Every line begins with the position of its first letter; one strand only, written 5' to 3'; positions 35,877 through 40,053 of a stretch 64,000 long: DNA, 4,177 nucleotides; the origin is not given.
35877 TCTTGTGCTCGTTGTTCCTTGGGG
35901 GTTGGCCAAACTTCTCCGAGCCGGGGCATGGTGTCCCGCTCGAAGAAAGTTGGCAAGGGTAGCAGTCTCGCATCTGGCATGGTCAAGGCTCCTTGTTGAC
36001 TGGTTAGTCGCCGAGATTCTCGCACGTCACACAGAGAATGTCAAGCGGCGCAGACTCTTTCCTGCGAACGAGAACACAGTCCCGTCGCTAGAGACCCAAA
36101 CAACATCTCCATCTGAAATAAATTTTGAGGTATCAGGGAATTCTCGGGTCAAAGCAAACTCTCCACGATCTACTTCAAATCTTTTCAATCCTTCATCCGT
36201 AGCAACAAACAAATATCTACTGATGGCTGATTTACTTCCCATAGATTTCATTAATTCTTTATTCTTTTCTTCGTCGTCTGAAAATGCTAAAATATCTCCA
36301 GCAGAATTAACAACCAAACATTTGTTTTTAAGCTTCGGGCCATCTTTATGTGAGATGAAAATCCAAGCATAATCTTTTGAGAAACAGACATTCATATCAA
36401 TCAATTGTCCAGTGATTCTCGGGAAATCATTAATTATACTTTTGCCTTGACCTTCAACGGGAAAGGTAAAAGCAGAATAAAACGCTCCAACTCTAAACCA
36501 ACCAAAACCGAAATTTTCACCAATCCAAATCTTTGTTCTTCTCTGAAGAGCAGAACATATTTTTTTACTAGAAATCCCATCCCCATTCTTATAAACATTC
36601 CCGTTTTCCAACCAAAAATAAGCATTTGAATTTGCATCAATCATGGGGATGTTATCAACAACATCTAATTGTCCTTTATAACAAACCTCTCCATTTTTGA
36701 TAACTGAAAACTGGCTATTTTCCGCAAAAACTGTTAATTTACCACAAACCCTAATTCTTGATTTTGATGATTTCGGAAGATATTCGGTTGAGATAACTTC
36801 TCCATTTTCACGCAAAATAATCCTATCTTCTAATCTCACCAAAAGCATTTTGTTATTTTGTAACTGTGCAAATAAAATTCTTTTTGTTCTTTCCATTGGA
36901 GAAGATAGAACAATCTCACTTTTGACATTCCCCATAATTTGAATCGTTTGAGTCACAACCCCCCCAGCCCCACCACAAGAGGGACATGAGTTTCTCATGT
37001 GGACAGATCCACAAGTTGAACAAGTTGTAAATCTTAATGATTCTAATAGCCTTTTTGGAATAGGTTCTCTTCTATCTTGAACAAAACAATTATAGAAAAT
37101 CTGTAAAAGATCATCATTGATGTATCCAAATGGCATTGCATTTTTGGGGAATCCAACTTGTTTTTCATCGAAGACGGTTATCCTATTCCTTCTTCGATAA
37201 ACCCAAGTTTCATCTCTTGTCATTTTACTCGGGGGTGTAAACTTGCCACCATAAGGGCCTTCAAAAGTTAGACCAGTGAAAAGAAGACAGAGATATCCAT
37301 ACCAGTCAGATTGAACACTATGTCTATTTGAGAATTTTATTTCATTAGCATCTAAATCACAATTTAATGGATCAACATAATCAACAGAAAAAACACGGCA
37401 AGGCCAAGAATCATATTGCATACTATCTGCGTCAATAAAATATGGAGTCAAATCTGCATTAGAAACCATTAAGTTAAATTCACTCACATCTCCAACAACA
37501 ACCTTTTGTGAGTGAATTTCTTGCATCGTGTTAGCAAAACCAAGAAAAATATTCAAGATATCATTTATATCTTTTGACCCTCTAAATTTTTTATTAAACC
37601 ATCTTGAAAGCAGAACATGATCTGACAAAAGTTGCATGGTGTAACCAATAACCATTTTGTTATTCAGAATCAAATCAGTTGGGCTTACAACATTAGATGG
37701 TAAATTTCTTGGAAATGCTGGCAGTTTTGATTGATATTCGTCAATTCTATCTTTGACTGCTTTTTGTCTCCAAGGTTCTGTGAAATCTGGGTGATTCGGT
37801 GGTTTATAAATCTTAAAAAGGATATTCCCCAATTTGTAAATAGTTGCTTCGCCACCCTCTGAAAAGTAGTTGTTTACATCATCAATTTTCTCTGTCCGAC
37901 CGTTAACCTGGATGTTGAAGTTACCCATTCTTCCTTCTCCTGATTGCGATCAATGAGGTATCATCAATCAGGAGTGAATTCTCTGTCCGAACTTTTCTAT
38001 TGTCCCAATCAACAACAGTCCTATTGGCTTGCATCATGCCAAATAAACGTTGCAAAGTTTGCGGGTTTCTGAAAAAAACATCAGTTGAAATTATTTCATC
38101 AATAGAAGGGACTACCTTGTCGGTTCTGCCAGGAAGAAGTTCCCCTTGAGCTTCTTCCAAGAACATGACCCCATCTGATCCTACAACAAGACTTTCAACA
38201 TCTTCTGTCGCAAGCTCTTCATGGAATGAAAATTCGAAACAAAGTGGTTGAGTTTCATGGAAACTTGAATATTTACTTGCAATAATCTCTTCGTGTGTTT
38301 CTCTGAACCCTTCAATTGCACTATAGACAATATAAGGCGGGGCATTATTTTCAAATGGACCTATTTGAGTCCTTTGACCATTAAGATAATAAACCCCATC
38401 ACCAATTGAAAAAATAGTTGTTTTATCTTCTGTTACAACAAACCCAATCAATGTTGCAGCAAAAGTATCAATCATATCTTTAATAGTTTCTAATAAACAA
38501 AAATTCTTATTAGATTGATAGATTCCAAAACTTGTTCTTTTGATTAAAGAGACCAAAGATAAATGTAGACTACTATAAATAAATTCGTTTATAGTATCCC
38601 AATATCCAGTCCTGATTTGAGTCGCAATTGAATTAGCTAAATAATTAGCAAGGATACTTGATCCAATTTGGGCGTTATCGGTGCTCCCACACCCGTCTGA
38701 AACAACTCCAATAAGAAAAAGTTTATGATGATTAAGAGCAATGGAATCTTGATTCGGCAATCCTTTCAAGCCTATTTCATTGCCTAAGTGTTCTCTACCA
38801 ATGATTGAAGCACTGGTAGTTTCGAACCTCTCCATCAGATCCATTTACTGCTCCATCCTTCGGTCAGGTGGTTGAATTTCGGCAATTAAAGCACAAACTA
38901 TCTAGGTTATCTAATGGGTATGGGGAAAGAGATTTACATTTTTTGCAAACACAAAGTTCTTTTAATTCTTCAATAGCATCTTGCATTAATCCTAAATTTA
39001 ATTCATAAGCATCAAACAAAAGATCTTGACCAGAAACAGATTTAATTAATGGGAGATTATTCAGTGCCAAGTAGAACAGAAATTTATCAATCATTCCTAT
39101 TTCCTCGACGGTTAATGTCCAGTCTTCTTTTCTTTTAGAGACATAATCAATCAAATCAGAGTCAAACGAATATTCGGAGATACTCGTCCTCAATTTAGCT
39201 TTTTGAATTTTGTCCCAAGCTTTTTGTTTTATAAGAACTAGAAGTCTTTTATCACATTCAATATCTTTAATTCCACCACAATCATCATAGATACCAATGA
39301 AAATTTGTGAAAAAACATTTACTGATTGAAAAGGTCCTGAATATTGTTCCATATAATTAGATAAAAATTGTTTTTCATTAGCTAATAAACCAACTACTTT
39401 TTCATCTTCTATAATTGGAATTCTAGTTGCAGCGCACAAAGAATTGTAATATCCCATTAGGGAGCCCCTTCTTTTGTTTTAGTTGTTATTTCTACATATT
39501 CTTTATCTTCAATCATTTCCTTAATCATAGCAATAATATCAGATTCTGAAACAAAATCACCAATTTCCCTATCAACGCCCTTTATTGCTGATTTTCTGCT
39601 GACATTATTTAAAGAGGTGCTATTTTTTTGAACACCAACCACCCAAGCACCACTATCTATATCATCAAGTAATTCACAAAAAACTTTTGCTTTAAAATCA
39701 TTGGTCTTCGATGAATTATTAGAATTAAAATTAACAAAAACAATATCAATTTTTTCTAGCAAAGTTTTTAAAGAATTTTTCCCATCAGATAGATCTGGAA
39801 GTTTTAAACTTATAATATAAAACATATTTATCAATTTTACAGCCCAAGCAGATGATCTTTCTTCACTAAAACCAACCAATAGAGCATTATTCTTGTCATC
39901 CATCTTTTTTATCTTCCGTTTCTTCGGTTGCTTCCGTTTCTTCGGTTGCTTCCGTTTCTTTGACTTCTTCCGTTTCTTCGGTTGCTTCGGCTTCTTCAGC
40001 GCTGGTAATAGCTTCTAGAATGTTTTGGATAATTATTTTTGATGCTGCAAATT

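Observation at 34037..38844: vWA - kinase - PP2C phospho-signalling triad (TerY-P-like) inside a phage operon, followed by Zn-ribbon and acidic-repeat proteins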

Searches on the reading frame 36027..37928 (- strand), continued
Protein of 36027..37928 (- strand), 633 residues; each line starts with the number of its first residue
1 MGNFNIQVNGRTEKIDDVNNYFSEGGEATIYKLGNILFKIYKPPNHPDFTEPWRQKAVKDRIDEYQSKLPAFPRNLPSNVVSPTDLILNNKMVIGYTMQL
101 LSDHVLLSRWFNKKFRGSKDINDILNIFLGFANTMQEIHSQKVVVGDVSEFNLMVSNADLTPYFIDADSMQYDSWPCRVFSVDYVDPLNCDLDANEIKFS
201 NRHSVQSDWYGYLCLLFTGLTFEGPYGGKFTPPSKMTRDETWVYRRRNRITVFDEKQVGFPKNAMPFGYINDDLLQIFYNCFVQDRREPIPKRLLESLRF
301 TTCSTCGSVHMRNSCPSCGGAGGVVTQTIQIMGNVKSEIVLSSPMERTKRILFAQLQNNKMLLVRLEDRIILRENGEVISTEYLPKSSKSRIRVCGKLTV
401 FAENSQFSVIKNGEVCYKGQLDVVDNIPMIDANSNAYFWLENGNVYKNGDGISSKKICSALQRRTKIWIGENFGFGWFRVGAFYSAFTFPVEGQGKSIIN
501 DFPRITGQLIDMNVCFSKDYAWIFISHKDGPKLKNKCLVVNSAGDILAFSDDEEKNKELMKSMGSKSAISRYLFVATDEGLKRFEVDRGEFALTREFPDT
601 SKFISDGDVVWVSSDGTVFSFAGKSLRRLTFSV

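Call 39: predict_structure(alignment_id=A1)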
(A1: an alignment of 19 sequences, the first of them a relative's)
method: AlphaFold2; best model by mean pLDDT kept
length: 633 residues; sequences in the alignment: 19
mean_pLDDT: 87.7   pTM: 0.53
mean pLDDT of the five models: 87.7, 87.1, 86.7, 85.5, 85.2
residues with pLDDT >= 90: 339; 70-90: 257; 50-70: 28; < 50: 9
segments of 3 or more residues with pLDDT < 50: 320-327
pLDDT, mean of each block of 10 residues (from residue 1): 87 92 90 95 93 92 92 93 94 94 93 90 94 95 93 93 90 88 88 78 94 96 91 81 85 86 86 90 90 89 86 72 48 78 65 89 89 89 76 92 93 90 93 95 91 86 94 91 86 91 86 92 92 91 92 70 81 90 85 88 88 89 83 69
secondary structure, 60 per line:
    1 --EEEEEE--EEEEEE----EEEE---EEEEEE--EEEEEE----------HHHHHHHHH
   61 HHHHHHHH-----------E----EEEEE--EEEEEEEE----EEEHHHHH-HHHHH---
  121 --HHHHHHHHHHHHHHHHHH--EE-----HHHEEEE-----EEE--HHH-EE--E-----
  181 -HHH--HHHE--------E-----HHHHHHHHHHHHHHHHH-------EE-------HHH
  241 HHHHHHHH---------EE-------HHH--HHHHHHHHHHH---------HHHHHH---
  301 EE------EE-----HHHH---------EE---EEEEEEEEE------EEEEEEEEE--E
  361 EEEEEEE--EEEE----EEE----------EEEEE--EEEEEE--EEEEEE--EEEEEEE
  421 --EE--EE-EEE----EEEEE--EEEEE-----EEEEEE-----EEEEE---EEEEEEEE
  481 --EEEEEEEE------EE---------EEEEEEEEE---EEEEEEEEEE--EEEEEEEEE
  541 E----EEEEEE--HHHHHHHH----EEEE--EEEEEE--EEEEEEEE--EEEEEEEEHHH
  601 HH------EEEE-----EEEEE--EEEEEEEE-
elements in order: E3-8 E11-16 E21-24 E28-33 E36-41 H52-68 E85-89 E92-99 E104-106 H107-111 H113-117 H123-140 E153-156 E162-164 H205-221 H238-248 H272-282 H292-297 H316-319 E334-342 E349-357 E360-367 E370-373 E378-380 E391-395 E398-403 E406-411 E414-420 E430-432 E437-441 E444-448 E454-459 E465-469 E473-480 E483-490 E508-516 E520-529 E532-541 E546-551 H554-561 E566-569 E572-577 E580-587 E590-597 H598-602 E609-612 E618-622 E625-632

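Call 42: fold_search(model_id=the predicted structure, library=pdb)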
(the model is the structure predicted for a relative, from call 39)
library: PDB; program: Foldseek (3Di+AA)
matches with E <= 10: 2000; with E <= 0.001: 1816
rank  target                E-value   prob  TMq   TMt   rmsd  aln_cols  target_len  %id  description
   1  8fo7                  1.7e-10  1.00  0.30  0.17  22.4       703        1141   12  Cryo-EM structure of LRRK2 bound to type I inhibitor LRRK2-IN-1 (released 2024-01-17)
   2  8u7h                  5.3e-10  1.00  0.28  0.17  21.3       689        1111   13  Cryo-EM structure of LRRK2 bound to type I inhibitor GNE-7915 (released 2024-01-31)
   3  4y73_C                3.1e-08  1.00  0.29  0.55   6.8       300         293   15  Crystal structure of IRAK4 kinase domain with inhibitor (released 2015-05-20)
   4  6ti8_A                4.0e-08  1.00  0.30  0.59   5.7       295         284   16  IRAK4 IN COMPLEX WITH inhibitor (released 2020-10-28)
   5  8v1o_B                4.6e-08  1.00  0.30  0.59   5.6       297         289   14  Crystal structure of IRAK4 kinase domain with compound 4 (released 2024-07-03)
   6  5uiu_A                5.9e-08  1.00  0.30  0.59   5.7       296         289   14  Crystal structure of IRAK4 in complex with compound 30 (released 2017-05-24)
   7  4y73_B                7.6e-08  1.00  0.29  0.57   6.5       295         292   16  Crystal structure of IRAK4 kinase domain with inhibitor (released 2015-05-20)
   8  8v1o_A                8.4e-08  1.00  0.30  0.59   5.5       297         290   15  Crystal structure of IRAK4 kinase domain with compound 4 (released 2024-07-03)
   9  9na4_C                8.4e-08  1.00  0.29  0.58   6.3       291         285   14  IRAK4 in Complex with Compound 18 (released 2025-05-28)
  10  4y73_D                8.9e-08  1.00  0.29  0.57   6.5       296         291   15  Crystal structure of IRAK4 kinase domain with inhibitor (released 2015-05-20)
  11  5t1s_D                9.3e-08  1.00  0.28  0.56   6.5       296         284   15  Irak4 kinase - compound 1 co-structure (released 2017-05-03)
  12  8br5_BBB              1.1e-07  1.00  0.30  0.58   5.5       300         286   15  Discovery of IRAK4 Inhibitor 41 (released 2024-01-31)
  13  6tia_A                1.3e-07  1.00  0.30  0.59   5.8       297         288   15  IRAK4 IN COMPLEX WITH inhibitor (released 2020-10-28)
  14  5uiu_B                1.3e-07  1.00  0.30  0.59   5.8       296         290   15  Crystal structure of IRAK4 in complex with compound 30 (released 2017-05-24)
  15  2fb8_A                1.3e-07  1.00  0.30  0.66   5.9       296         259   16  Structure of the B-Raf kinase domain bound to SB-590885 (released 2006-12-12)
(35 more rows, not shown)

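Call 108: search_protein_representatives(alignment_id=A1)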
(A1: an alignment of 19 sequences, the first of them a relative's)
Query: 19 sequences, 620 profile positions. Proteins with E-value up to 0.001 (for the whole library): 8974; up to 1e-10: 4678; up to 1e-30: 1097. The best 150 are listed.
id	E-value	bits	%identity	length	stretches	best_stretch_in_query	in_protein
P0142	5.5e-252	853.9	-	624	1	3-619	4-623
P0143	1.2e-239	813.1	-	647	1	1-620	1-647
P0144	5.8e-239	810.9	-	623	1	4-619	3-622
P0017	2.6e-238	808.7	-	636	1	1-619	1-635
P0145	1.1e-234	796.7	-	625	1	4-620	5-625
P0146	3.4e-232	788.5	-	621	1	4-619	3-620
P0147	1.8e-231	786.1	-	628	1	3-618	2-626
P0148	3.2e-231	785.3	-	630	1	3-620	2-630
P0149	1.5e-230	783.1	-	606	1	5-620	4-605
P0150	1.5e-229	779.8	-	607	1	3-620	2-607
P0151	2.4e-228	775.8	-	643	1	1-620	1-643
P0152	6.0e-228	774.5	-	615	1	3-619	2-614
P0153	5.6e-227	771.3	-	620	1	1-619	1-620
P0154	1.7e-226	769.7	-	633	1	1-620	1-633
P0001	2.0e-226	769.4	-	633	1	3-619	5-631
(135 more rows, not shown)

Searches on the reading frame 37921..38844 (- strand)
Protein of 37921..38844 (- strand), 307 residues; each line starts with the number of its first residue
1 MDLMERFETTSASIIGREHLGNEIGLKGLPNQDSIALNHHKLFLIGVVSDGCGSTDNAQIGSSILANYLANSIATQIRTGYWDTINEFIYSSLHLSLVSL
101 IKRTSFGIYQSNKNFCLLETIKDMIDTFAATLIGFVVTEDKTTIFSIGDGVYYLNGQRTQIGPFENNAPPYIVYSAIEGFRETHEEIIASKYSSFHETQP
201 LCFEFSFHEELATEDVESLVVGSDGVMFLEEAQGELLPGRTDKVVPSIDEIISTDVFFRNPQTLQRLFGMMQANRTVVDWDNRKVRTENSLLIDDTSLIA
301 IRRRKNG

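Call 3: search_protein_families(library=pfam, proteins=[window:37921-38844:-], max_evalue=0.1)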
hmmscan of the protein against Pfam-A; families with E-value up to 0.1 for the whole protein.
window:37921-38844:- (307 aa): 1 family
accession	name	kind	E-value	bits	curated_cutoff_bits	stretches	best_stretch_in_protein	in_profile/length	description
PF13672.11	PP2C_2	-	1.1e-15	58.2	24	1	27-227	8-175/209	Protein phosphatase 2C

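Call 4: search_protein_families(library=phrogs, proteins=[window:37921-38844:-], max_evalue=0.01)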
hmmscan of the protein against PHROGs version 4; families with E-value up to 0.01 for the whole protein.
window:37921-38844:- (307 aa): 1 family
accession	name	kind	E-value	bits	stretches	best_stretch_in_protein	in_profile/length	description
phrog_5650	-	unknown function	0.0046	16.7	0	108-227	346-469/565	-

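Call 5: search_protein_families(library=ncbifam, proteins=[window:37921-38844:-], max_evalue=0.1)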
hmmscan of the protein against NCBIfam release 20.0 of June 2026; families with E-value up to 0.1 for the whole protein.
window:37921-38844:- (307 aa): 1 family
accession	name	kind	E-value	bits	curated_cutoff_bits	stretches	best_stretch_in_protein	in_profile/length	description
NF033484.1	Stp1_PP2C_phos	equivalog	2.1e-05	24.2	230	1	24-157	4-119/232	Stp1/IreP family PP2C-type Ser/Thr phosphatase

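Call 6: search_protein_families(library=padloc, proteins=[window:37921-38844:-], max_evalue=0.1)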
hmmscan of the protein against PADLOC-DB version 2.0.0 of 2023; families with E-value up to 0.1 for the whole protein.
window:37921-38844:- (307 aa): 0 families

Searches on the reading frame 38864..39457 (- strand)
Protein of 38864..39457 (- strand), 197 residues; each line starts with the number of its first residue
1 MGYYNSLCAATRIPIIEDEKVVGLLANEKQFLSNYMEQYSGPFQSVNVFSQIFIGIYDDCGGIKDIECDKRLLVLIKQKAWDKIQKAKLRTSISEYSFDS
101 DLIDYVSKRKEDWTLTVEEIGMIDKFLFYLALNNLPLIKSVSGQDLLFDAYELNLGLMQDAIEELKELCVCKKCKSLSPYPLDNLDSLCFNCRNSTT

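Call 3: search_protein_families(library=pfam, proteins=[window:38864-39457:-], max_evalue=0.1)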
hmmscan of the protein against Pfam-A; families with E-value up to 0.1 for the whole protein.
window:38864-39457:- (197 aa): 0 families

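Call 4: search_protein_families(library=phrogs, proteins=[window:38864-39457:-], max_evalue=0.01)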
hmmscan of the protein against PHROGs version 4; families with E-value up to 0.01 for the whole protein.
window:38864-39457:- (197 aa): 0 families

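Call 5: search_protein_families(library=ncbifam, proteins=[window:38864-39457:-], max_evalue=0.1)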
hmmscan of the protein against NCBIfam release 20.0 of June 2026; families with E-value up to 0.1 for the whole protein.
window:38864-39457:- (197 aa): 2 families
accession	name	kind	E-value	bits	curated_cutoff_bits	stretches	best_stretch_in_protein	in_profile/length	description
TIGR01801.1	CM_A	equivalog_domain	0.0084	16.3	106.35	1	27-79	50-101/102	chorismate mutase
NF009239.0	PRK12595.1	equivalog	0.047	12.6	279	1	27-86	50-108/360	bifunctional 3-deoxy-7-phosphoheptulonate synthase/chorismate mutase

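Call 6: search_protein_families(library=padloc, proteins=[window:38864-39457:-], max_evalue=0.1)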
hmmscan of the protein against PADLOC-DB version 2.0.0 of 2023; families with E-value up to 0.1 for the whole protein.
window:38864-39457:- (197 aa): 0 families

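Call 83: search_protein_families(library=pfam, proteins=[window:38864-39457:-], max_evalue=1)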
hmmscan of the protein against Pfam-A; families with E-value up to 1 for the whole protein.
window:38864-39457:- (197 aa): 1 family
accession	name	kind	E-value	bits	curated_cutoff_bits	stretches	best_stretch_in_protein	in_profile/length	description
PF20004.4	fvmX6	-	0.21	11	27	1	79-136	80-140/349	FtsH ternary system domain X6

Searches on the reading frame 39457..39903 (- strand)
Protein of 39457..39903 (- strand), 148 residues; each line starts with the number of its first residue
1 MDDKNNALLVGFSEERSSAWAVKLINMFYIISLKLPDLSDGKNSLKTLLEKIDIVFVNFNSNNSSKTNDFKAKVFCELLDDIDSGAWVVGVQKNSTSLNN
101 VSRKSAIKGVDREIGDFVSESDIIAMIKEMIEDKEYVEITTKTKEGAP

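Call 3: search_protein_families(library=pfam, proteins=[window:39457-39903:-], max_evalue=0.1)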
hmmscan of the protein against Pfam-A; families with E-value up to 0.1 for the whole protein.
window:39457-39903:- (148 aa): 1 family
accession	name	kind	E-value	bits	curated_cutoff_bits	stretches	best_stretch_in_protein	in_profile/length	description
PF11658.13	CBP_BcsG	-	0.03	13.3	24.8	1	27-64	198-235/516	Cellulose biosynthesis protein BcsG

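Call 4: search_protein_families(library=phrogs, proteins=[window:39457-39903:-], max_evalue=0.01)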
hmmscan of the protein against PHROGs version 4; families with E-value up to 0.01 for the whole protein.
window:39457-39903:- (148 aa): 0 families

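Call 5: search_protein_families(library=ncbifam, proteins=[window:39457-39903:-], max_evalue=0.1)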
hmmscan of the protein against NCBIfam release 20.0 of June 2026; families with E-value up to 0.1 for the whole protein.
window:39457-39903:- (148 aa): 1 family
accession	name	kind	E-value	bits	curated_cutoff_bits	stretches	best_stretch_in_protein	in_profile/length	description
TIGR03368.1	cellulose_yhjU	equivalog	0.02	13.3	410.2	1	27-64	198-235/518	cellulose biosynthesis protein BcsG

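Call 6: search_protein_families(library=padloc, proteins=[window:39457-39903:-], max_evalue=0.1)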
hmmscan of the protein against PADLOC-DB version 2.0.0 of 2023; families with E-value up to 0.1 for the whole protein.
window:39457-39903:- (148 aa): 0 families
